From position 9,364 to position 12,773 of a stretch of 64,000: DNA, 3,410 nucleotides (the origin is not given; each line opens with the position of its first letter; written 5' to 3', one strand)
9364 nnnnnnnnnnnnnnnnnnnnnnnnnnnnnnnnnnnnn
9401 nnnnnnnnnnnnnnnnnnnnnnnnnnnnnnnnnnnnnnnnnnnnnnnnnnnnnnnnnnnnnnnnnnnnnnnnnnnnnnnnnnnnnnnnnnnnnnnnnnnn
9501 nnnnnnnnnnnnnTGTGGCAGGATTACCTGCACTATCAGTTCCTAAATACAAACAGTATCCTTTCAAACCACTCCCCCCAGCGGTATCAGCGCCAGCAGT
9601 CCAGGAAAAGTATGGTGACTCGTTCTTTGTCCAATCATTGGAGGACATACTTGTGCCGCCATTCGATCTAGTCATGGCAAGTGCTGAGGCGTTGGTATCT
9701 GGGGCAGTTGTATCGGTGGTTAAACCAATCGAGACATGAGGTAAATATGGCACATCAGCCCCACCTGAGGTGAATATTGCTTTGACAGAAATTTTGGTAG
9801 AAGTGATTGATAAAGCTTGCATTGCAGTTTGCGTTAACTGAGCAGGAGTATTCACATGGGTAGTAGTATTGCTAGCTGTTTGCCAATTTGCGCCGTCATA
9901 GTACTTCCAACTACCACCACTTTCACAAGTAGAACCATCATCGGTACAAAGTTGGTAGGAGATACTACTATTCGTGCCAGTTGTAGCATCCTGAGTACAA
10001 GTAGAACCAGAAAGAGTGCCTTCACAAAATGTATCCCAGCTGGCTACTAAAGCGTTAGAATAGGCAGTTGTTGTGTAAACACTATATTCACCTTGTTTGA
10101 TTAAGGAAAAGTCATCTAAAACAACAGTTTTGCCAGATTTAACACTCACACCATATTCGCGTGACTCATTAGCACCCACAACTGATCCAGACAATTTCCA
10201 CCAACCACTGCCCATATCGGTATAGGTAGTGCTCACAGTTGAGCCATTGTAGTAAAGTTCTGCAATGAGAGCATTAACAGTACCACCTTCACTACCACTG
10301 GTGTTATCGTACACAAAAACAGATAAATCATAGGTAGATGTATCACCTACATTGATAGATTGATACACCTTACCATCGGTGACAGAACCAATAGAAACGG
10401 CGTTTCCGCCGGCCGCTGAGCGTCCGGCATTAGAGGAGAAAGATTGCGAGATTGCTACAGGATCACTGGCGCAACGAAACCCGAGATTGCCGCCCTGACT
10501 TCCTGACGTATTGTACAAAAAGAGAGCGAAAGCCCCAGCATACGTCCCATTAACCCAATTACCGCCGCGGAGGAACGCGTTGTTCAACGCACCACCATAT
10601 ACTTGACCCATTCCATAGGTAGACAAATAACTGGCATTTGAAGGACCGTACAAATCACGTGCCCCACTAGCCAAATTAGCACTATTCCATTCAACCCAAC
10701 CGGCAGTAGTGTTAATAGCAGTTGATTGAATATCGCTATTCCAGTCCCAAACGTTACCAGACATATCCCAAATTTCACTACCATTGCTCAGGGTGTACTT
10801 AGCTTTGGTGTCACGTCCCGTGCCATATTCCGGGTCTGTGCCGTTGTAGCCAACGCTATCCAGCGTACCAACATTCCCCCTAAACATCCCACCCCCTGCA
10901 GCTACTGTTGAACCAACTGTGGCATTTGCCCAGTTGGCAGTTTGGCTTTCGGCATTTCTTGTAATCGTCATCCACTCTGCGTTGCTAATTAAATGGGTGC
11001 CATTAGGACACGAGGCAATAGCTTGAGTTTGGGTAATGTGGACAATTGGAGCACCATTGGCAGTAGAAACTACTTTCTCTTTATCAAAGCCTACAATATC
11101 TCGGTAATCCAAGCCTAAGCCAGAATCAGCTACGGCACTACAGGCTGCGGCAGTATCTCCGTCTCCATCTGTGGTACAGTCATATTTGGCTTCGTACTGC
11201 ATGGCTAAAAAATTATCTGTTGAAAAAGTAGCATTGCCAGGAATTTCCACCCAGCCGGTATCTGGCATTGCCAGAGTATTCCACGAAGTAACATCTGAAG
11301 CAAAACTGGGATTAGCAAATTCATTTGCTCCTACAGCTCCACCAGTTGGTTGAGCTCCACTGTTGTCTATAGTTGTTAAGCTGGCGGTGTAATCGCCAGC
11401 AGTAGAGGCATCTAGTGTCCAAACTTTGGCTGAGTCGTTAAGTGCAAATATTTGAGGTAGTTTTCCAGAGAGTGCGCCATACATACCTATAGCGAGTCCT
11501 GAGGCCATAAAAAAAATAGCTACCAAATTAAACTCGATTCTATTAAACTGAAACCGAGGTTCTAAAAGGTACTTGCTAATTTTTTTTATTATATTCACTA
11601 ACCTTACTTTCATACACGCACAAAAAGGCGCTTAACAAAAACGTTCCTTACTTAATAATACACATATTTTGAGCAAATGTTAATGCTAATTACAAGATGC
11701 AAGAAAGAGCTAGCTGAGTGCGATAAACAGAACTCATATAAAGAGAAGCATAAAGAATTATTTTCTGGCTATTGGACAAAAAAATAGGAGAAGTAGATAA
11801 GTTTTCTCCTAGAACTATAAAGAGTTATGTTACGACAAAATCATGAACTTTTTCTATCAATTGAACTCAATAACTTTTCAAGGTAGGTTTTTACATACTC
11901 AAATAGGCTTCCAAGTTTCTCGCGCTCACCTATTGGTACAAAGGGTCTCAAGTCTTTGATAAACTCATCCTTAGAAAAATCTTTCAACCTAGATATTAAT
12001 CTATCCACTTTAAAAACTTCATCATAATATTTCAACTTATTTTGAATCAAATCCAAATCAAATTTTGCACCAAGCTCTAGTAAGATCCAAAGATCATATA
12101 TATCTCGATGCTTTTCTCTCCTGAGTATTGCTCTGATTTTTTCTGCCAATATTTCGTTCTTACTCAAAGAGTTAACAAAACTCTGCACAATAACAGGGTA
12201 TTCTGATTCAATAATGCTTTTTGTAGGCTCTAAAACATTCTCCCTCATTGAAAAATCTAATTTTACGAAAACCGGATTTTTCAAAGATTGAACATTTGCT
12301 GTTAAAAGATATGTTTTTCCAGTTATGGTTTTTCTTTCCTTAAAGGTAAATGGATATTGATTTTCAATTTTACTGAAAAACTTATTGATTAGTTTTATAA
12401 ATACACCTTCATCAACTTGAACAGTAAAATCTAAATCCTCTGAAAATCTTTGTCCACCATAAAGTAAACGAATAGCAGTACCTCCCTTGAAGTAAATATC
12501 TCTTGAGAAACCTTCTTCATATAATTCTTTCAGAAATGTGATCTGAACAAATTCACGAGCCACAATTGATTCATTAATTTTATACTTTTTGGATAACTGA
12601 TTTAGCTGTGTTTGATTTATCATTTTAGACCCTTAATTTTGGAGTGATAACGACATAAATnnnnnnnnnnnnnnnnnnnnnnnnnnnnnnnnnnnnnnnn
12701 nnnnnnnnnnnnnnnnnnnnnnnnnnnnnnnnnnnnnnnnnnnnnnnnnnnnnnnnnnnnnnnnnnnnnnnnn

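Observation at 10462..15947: Diversity-generating retroelement with a clean adenine-mutagenesis signature between TR (15455-15572) and VR (10462-10579)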

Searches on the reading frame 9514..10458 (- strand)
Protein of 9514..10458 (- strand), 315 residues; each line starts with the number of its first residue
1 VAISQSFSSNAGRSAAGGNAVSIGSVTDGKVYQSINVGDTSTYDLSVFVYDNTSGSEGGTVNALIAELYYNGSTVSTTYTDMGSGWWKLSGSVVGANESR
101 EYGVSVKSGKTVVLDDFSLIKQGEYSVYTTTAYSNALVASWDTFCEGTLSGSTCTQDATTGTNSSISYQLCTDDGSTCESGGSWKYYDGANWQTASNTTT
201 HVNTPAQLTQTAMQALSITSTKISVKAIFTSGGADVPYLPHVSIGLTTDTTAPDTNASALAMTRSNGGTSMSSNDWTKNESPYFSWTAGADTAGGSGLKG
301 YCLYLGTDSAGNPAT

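Call 81: search_protein_families(library=pfam, proteins=[window:9514-10458:-], max_evalue=1)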
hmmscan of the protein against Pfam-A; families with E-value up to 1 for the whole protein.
window:9514-10458:- (315 aa): 1 family
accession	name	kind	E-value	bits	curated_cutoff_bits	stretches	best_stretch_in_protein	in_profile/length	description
PF04862.18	DUF642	-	0.12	12.6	27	1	15-83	54-117/157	Protein of unknown function (DUF642)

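Call 86: find_related_loci(query=window:9514-10458:-, collection=genome_contigs, flank=6000)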
Query window:9514-10458:- (315 aa) in genome_contigs; peptide patterns used: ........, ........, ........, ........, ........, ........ (x = any residue, [..] = any of these).
88 stretches matched a pattern; 14 encode a relative of the query (tblastn E <= 1e-3); 14 distinct loci.
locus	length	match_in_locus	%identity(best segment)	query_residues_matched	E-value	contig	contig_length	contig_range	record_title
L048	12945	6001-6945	81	1-315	5e-168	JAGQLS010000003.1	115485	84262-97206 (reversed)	MAG: Candidatus Woesebacteria bacterium isolate HKST-UBA22 NODE_3_length_115485_cov_5.806088, whole genome shotgun seque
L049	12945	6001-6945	81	1-315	6e-168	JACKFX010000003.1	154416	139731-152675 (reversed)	MAG: Pseudomonadales bacterium isolate HK-STAS-PATE-16 HK-STAS-PATE-16_3, whole genome shotgun sequence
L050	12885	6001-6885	78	21-315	2e-145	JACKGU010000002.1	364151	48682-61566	MAG: Candidatus Nomurabacteria bacterium isolate HK-STAS-PATE-46 HK-STAS-PATE-46_2, whole genome shotgun sequence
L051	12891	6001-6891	74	19-315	2e-136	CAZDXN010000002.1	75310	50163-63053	MAG TPA_asm: uncultured Pseudomonadales bacterium isolate binchicken_co38_1253 genome assembly, contig: NODE_858_length_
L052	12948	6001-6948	68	1-315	6e-135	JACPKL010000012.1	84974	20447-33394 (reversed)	MAG: Candidatus Daviesbacteria bacterium isolate NC_groundwater_493_Ag_S-0.1um_36_17 S35_SO-1_scaffold_487702, whole gen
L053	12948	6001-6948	69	1-315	2e-133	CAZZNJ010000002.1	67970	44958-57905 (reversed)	MAG TPA_asm: uncultured Pseudomonadales bacterium isolate SRP170004_co1_572 genome assembly, contig: NODE_460_length_679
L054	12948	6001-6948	68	1-315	3e-132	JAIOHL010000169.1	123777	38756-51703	MAG: Anaerolineae bacterium isolate MAG_03 contig_155240, whole genome shotgun sequence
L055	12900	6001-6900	71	19-315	3e-130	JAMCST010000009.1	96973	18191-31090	MAG: Patescibacteria group bacterium isolate FK_Sedi_A_Bin.200 NODE_303_length_96973_cov_5.33743, whole genome shotgun s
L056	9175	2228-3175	58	3-315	1e-123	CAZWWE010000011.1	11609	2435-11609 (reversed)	MAG TPA_asm: uncultured Pseudomonadales bacterium isolate SRP216815_co1_233 genome assembly, contig: NODE_7355_length_11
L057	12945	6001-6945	57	1-315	4e-120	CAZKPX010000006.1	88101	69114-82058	MAG TPA_asm: uncultured Candidatus Saccharibacteria bacterium isolate SRP344714_co2_351 genome assembly, contig: NODE_54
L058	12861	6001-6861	63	19-315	2e-106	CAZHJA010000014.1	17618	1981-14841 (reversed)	MAG TPA_asm: uncultured Gammaproteobacteria bacterium isolate binchicken_co181_24 genome assembly, contig: NODE_5302_len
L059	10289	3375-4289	49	1-305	2e-97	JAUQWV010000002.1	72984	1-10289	MAG: Candidatus Dojkabacteria bacterium isolate BIN12 contig_71870, whole genome shotgun sequence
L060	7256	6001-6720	59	1-249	1e-82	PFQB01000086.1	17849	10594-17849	MAG: Candidatus Dojkabacteria bacterium CG_4_10_14_0_2_um_filter_Dojkabacteria_WS6_41_15 isolate CG_4_10_14_0_2_um_filte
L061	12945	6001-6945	75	1-315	4e-141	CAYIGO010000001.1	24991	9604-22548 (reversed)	MAG TPA_asm: uncultured Gammaproteobacteria bacterium isolate ERP119705_co22_108 genome assembly, contig: NODE_1602_leng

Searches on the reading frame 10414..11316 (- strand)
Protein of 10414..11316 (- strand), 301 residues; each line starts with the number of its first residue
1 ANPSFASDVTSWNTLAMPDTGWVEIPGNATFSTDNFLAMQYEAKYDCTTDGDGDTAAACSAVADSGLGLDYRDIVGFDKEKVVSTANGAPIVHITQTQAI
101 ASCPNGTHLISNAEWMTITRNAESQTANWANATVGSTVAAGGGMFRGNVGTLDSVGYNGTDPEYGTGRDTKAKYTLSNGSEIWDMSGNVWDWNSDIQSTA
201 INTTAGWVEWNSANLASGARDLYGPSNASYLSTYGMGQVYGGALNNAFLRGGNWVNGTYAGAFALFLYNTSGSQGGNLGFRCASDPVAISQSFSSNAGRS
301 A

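Call 33: find_homologous_proteins(query=window:10414-11316:-, max_evalue=1e-10)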
Query window:10414-11316:- (301 aa): 163 proteins with E <= 1e-10 among 1341 candidates; the best 120 are listed.
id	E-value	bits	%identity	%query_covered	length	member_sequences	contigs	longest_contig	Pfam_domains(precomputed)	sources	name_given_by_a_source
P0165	1.8e-132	460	100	69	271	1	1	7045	-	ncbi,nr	ncbi:MAG: hypothetical protein GW762_03085, partial [Candidatus Pacebacteria bacterium]|nr:hypotheti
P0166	7.0e-124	431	73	90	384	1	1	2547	-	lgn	-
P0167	1.5e-122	427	70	92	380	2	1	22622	-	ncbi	ncbi:MAG: hypothetical protein CO040_04030, partial [Candidatus Pacebacteria bacterium CG_4_9_14_0_2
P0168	3.5e-121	423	75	85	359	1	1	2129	PF03781.23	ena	-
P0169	5.3e-118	412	77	78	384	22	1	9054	-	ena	-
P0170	3.8e-108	380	65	90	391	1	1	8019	-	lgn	-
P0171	7.5e-103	362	59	100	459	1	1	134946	PF03781.23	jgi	-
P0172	6.5e-96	340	57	100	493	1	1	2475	PF03781.23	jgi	-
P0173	1.6e-95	338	63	84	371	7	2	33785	PF03781.23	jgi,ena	-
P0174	1.1e-89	319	74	63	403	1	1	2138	-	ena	-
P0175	3.8e-89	317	61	84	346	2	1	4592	PF03781.23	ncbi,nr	ncbi:MAG: SUMF1/EgtB/PvdO family nonheme iron enzyme, partial [Candidatus Roizmanbacteria bacterium]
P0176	4.3e-88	314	58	87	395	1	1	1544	PF03781.23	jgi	-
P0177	7.6e-85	303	70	63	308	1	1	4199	-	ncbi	-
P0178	3.0e-83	298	56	88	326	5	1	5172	PF03781.23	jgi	-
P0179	6.0e-82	294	76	62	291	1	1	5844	-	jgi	-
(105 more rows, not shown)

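Call 45: predict_structure(alignment_id=A1)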
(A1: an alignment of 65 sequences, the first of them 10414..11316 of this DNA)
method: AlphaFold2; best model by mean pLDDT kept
length: 301 residues; sequences in the alignment: 65
mean_pLDDT: 90.2   pTM: 0.87
mean pLDDT of the five models: 90.2, 90.0, 90.0, 89.8, 89.7
residues with pLDDT >= 90: 243; 70-90: 27; 50-70: 9; < 50: 22
segments of 3 or more residues with pLDDT < 50: 1-4, 6-9, 11-14, 290-295, 298-301
pLDDT, mean of each block of 10 residues (from residue 1): 46 65 95 96 98 97 94 97 98 98 97 98 98 98 96 95 95 97 97 92 86 89 95 95 92 89 96 97 77 47 36
secondary structure, 60 per line:
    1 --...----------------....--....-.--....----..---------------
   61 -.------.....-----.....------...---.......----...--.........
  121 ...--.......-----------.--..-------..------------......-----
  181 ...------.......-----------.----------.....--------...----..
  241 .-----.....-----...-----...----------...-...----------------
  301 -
elements in order: E22-25 E36-39 E90-92 H96-102 E107-109 H112-123 E173-175 E181-183 E190-196 H219-223 E239-241 E247-251 E265-267 E278-280 E282-284

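Call 48: fold_search(model_id=the predicted structure, library=pdb)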
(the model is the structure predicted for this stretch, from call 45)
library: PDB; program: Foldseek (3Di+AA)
matches with E <= 10: 63; with E <= 0.001: 40
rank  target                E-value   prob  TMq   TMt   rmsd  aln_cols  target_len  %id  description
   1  5vf4_D                1.8e-07  1.00  0.50  0.41   7.0       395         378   14  Thermus aquaticus variable protein (TaqVP) from diversity-generating retroelements (DGR) (released 2017-05-24)
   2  6muj_E                3.0e-07  1.00  0.40  0.41  10.9       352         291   19  Formylglycine generating enzyme bound to copper (released 2019-02-27)
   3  6xtq_A                4.4e-07  1.00  0.38  0.38  11.7       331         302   17  Crystal structure reveals non-coordinative binding of O2 to the copper center of the formylglycine-generating enzyme - (released 2021-01-27)
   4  2q17_C                1.0e-06  1.00  0.39  0.40  10.9       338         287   19  Formylglycine Generating Enzyme from Streptomyces coelicolor (released 2008-04-01)
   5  5vf4_A                2.5e-06  1.00  0.49  0.40   6.9       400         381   14  Thermus aquaticus variable protein (TaqVP) from diversity-generating retroelements (DGR) (released 2017-05-24)
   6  5vf4_C                2.7e-06  1.00  0.47  0.38   6.9       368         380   16  Thermus aquaticus variable protein (TaqVP) from diversity-generating retroelements (DGR) (released 2017-05-24)
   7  5nxl                  3.2e-06  1.00  0.39  0.41  10.2       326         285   16  Formylglycine generating enzyme from T. curvata in complex with Ag(I) (released 2017-06-07)
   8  2q17_A                3.4e-06  1.00  0.39  0.41  10.5       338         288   20  Formylglycine Generating Enzyme from Streptomyces coelicolor (released 2008-04-01)
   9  2q17_E                4.1e-06  1.00  0.40  0.41  10.8       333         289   20  Formylglycine Generating Enzyme from Streptomyces coelicolor (released 2008-04-01)
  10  6muj_B                4.1e-06  1.00  0.39  0.40  10.7       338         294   20  Formylglycine generating enzyme bound to copper (released 2019-02-27)
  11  2aii_X                8.7e-06  1.00  0.38  0.41   9.7       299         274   15  wild-type Formylglycine generating enzyme reacted with iodoacetamide (released 2005-12-13)
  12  5nyy                  9.2e-06  1.00  0.37  0.39  11.2       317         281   18  Formylglycine generating enzyme from T. curvata in complex with Cd(II) (released 2017-06-07)
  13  1y1h_X                1.3e-05  1.00  0.41  0.45   8.2       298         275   15  human formylglycine generating enzyme, oxidised Cys refined as hydroperoxide (released 2005-05-31)
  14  2afy_X                1.6e-05  1.00  0.39  0.42   8.3       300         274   16  Formylglycine generating enzyme C341S mutant (released 2005-12-13)
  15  1z70_X                1.6e-05  1.00  0.38  0.41   8.5       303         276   16  1.15A resolution structure of the formylglycine generating enzyme FGE (released 2005-07-22)
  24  2y3c                  9.8e-05  1.00  0.45  0.48   9.1       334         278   13  Treponema denticola variable protein 1 (released 2011-08-31)
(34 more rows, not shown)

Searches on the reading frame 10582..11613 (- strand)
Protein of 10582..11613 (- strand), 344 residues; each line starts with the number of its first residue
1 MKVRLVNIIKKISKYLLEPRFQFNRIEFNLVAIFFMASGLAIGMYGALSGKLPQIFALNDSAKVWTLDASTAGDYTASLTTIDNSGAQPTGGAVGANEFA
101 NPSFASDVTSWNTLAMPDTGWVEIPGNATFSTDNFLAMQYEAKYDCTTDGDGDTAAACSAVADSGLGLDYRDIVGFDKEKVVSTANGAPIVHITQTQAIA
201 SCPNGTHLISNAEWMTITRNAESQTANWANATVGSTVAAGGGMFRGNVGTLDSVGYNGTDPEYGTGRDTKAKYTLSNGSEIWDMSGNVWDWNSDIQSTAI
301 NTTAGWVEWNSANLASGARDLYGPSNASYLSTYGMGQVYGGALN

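Call 29: find_related_loci(query=window:10582-11613:-, collection=metagenome_contigs, flank=6500)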
Query window:10582-11613:- (344 aa) in metagenome_contigs; peptide patterns used: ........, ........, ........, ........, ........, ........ (x = any residue, [..] = any of these).
89 stretches matched a pattern; 34 encode a relative of the query (tblastn E <= 1e-3); 34 distinct loci.
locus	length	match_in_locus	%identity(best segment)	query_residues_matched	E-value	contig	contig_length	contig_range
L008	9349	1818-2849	99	1-344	0e+0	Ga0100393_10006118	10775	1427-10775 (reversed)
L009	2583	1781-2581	79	4-270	2e-157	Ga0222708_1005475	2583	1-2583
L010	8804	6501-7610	61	4-344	2e-141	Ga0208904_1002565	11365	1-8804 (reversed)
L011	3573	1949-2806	72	5-290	2e-141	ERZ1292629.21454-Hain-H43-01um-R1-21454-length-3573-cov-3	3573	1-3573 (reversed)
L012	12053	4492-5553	60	5-339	3e-135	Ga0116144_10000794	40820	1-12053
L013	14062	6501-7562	60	5-339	3e-135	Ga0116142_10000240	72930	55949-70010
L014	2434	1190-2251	59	5-339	2e-142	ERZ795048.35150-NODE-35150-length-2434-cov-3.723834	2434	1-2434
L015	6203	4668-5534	65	2-290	2e-130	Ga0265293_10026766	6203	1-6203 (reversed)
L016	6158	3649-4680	56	4-342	2e-125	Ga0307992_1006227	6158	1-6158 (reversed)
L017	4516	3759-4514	71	3-254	3e-124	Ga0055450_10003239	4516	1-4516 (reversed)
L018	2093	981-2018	54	3-339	9e-126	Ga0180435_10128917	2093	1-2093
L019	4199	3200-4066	60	4-291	1e-119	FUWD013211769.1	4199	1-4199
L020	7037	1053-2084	56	2-339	6e-117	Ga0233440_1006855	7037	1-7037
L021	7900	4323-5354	56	2-339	5e-117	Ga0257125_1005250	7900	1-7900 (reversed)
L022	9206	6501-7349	60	67-342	2e-101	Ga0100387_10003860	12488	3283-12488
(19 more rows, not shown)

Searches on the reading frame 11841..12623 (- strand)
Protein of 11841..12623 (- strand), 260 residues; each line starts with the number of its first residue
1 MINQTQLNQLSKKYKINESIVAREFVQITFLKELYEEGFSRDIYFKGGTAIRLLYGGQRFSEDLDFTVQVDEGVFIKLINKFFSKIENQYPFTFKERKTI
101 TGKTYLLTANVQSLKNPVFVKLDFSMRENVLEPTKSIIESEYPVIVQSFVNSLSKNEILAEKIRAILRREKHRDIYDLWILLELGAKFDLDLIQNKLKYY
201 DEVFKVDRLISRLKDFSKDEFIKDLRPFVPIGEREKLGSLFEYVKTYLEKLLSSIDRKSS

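Call 8: search_protein_families(library=pfam, proteins=[window:11841-12623:-], max_evalue=0.01)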
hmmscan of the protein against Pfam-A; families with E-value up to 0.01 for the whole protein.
window:11841-12623:- (260 aa): 1 family
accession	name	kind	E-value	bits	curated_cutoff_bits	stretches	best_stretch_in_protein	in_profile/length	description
PF08843.17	AbiEii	-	1.3e-31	110.9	22.5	1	30-220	2-207/238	Nucleotidyl transferase AbiEii toxin, Type IV TA system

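Call 17: search_protein_families(library=ncbifam, proteins=[window:11841-12623:-], max_evalue=0.01)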
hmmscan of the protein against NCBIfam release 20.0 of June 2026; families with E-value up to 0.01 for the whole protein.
window:11841-12623:- (260 aa): 0 families

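Call 92: search_protein_families(library=padloc, proteins=[window:11841-12623:-], max_evalue=0.001)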
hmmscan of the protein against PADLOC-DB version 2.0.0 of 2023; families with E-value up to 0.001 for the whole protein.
window:11841-12623:- (260 aa): 28 families (the best 25 are shown)
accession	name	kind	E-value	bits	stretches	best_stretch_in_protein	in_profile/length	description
PDLC02323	AbiEii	-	1.2e-42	144.2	1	1-229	1-230/248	AbiEii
PDLC02304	AbiEii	-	1.9e-34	117.8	1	1-250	1-257/260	AbiEii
PDLC02296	AbiEii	-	8e-29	98.7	1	11-253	14-275/282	AbiEii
PDLC02313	AbiEii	-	5.7e-22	76.4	1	18-229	19-235/254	AbiEii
PDLC02305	AbiEii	-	1.2e-20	72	1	2-256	3-264/306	AbiEii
PDLC02294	AbiEii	-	2.5e-19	68.1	1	1-244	1-252/260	AbiEii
PDLC02293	AbiEii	-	3.1e-19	67.5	1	5-232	4-247/270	AbiEii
PDLC02318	AbiEii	-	5.7e-19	66.6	1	26-217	25-223/280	AbiEii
PDLC02330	AbiEii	-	4.1e-18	63.9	1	20-197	4-172/219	AbiEii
PDLC02307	AbiEii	-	2.7e-16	58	1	29-224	14-184/219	AbiEii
PDLC02321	AbiEii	-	2e-15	55.2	2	9-73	9-74/296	AbiEii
PDLC02317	AbiEii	-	3e-15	54.1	1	1-178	1-199/396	AbiEii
PDLC02328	AbiEii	-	4.2e-15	54.2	1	43-224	15-181/203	AbiEii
PDLC02306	AbiEii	-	7.2e-14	50.1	2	110-186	134-209/280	AbiEii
PDLC02292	AbiEii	-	3.4e-12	44.8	1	9-101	16-101/283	AbiEii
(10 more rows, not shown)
